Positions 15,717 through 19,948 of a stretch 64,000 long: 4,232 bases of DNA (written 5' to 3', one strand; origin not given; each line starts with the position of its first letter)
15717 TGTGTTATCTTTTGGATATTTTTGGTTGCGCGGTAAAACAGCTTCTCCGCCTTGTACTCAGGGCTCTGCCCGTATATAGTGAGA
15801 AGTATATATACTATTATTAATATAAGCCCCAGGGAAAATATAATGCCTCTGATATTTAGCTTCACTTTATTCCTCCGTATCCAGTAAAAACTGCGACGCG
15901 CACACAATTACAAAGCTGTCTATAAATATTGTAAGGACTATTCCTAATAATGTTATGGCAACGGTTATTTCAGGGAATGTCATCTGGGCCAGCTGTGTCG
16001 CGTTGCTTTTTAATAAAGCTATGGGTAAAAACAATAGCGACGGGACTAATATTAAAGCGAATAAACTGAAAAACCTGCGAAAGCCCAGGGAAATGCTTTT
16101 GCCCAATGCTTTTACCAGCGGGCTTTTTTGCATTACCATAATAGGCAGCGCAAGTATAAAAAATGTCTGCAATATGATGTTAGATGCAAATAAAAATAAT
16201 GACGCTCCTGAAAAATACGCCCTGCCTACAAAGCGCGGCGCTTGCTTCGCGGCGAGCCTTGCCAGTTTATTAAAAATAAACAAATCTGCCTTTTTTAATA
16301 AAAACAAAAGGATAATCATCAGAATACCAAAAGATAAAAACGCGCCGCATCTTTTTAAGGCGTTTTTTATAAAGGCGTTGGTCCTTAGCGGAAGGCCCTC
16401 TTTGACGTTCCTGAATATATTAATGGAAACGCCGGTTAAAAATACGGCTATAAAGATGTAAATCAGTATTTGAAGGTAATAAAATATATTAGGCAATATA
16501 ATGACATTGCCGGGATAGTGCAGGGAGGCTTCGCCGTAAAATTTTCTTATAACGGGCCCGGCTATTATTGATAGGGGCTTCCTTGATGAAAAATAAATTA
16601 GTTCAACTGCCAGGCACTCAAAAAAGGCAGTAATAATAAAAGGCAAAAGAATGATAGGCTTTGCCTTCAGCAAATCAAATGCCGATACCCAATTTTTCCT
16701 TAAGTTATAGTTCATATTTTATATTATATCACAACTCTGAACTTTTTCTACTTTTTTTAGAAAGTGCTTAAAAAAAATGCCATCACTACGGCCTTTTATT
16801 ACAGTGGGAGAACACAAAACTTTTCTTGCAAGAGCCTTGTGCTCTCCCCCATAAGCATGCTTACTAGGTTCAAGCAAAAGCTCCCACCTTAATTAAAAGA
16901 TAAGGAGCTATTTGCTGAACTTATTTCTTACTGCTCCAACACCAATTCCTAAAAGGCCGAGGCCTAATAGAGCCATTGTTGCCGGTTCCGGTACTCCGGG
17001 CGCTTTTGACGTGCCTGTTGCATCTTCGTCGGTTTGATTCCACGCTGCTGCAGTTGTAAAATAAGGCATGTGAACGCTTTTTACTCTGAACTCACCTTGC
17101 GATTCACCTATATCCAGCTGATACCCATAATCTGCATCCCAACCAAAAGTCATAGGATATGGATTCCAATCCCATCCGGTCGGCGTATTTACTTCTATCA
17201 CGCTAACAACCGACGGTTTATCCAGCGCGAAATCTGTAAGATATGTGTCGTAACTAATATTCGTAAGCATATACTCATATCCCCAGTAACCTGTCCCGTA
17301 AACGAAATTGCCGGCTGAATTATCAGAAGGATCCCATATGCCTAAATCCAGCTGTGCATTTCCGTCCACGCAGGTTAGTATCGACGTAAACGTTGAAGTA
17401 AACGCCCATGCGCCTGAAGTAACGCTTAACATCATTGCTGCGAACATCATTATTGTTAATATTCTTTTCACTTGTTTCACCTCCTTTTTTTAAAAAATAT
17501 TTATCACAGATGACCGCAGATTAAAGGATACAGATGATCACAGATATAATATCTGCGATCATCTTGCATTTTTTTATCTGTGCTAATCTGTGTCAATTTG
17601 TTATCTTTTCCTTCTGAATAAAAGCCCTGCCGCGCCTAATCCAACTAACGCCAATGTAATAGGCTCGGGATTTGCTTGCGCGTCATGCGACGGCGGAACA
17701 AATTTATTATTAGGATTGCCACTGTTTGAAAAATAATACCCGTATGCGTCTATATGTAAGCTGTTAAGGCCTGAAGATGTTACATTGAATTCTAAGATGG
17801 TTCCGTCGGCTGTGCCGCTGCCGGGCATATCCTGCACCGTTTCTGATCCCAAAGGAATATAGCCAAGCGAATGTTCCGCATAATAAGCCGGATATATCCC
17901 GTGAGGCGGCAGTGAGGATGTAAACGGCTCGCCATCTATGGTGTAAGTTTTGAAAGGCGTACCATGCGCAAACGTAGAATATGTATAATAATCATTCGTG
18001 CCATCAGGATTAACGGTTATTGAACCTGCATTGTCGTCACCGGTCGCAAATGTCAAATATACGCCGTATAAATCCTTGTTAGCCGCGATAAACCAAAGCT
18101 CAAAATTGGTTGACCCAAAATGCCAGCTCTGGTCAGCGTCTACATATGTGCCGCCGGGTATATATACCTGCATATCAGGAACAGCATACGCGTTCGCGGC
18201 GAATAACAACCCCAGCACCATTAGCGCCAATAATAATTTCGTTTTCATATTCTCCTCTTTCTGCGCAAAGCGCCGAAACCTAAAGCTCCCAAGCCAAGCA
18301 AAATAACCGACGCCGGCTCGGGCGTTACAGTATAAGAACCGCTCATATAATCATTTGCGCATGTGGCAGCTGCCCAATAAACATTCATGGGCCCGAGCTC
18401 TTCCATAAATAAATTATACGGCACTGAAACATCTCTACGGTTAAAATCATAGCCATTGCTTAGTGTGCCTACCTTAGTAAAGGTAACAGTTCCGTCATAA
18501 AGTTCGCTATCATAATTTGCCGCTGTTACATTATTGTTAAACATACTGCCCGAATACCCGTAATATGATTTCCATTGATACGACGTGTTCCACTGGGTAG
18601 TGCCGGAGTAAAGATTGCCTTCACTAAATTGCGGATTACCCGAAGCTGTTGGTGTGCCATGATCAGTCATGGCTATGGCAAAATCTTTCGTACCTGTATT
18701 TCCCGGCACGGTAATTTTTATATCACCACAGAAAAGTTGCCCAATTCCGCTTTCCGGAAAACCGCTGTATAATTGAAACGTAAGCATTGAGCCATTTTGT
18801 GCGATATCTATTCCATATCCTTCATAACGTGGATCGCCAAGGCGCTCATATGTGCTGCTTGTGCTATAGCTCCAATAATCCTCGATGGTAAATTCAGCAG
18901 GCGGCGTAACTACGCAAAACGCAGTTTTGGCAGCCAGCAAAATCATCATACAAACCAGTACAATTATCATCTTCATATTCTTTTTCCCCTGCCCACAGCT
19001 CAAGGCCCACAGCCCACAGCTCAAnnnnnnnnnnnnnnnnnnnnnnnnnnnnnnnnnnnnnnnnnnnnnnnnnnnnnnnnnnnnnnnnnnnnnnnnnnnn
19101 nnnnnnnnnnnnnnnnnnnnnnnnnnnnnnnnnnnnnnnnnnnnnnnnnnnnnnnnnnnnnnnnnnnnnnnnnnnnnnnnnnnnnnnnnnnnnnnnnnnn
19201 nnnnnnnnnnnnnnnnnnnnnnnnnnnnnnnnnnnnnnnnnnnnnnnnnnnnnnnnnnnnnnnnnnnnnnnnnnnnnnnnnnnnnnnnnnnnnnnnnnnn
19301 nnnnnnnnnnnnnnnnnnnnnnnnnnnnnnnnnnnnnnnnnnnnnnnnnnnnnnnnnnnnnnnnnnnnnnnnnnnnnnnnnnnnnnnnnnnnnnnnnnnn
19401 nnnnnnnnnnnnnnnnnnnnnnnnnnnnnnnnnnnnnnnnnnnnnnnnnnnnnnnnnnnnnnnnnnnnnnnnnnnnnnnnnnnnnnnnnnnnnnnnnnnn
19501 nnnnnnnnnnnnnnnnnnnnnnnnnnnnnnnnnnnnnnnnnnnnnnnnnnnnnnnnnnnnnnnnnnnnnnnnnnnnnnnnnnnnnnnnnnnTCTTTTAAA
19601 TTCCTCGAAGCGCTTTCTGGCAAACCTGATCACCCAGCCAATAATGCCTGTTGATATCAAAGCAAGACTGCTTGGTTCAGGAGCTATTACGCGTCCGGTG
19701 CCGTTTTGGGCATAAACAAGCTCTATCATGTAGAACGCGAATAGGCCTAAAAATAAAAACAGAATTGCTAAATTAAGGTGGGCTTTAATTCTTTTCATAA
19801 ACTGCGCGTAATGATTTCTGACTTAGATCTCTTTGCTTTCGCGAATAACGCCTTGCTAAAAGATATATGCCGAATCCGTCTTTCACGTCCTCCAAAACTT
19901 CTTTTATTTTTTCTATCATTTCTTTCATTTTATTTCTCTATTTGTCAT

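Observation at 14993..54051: Complete PEP-CTERM/exosortase exopolysaccharide locus next to rpoN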

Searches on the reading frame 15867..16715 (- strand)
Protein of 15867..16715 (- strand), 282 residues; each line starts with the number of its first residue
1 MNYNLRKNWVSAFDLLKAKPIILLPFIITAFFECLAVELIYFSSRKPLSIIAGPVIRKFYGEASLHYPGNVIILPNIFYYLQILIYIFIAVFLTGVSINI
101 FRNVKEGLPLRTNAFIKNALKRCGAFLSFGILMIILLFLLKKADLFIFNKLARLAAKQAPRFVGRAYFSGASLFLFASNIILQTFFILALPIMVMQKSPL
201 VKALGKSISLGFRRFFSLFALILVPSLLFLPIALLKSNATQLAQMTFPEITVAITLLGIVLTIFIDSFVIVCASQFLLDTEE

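Call 3: search_protein_families(library=ncbifam, proteins=[window:15867-16715:-], max_evalue=0.00001)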
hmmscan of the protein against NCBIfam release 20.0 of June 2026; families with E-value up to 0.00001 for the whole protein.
window:15867-16715:- (282 aa): 0 families

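Call 9: search_protein_families(library=pfam, proteins=[window:15867-16715:-], max_evalue=0.01)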
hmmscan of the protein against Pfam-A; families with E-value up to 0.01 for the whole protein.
window:15867-16715:- (282 aa): 0 families

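Call 18: search_protein_families(library=ncbifam, proteins=[window:15867-16715:-], max_evalue=10)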
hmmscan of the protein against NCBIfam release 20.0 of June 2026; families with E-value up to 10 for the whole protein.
window:15867-16715:- (282 aa): 1 family
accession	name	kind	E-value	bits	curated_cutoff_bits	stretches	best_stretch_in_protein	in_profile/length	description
NF041043.1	BPSS1780_fam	subfamily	0.003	16.8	90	1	71-262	33-230/247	BPSS1780 family membrane protein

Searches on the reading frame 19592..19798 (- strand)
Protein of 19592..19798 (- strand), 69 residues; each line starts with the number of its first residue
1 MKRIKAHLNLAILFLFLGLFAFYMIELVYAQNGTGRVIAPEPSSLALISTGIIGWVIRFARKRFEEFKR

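Call 18: search_protein_families(library=ncbifam, proteins=[window:19592-19798:-], max_evalue=10)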
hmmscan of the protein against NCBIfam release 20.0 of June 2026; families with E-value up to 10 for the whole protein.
seq(69 aa): 5 families
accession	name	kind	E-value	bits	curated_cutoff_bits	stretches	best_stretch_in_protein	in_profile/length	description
TIGR02595.1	PEP_CTERM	domain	0.00053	20.6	16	1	39-62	1-22/24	PEP-CTERM sorting domain-containing protein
NF033554.9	floc_PepA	equivalog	0.014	15.2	80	1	40-62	238-260/261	flocculation-associated PEP-CTERM protein PepA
NF038125.1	PEP_CTERM_THxN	subfamily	0.061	12.9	85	1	39-59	223-243/246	THxN family PEP-CTERM protein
NF041538.1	PEP_EDSA_1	subfamily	0.15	11.7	100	1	39-61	284-304/307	EDSAP-1 family PEP-CTERM protein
NF038118.1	PEP_CTERM_CCXG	equivalog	0.2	11.3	90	1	34-58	171-195/199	CCXG family PEP-CTERM protein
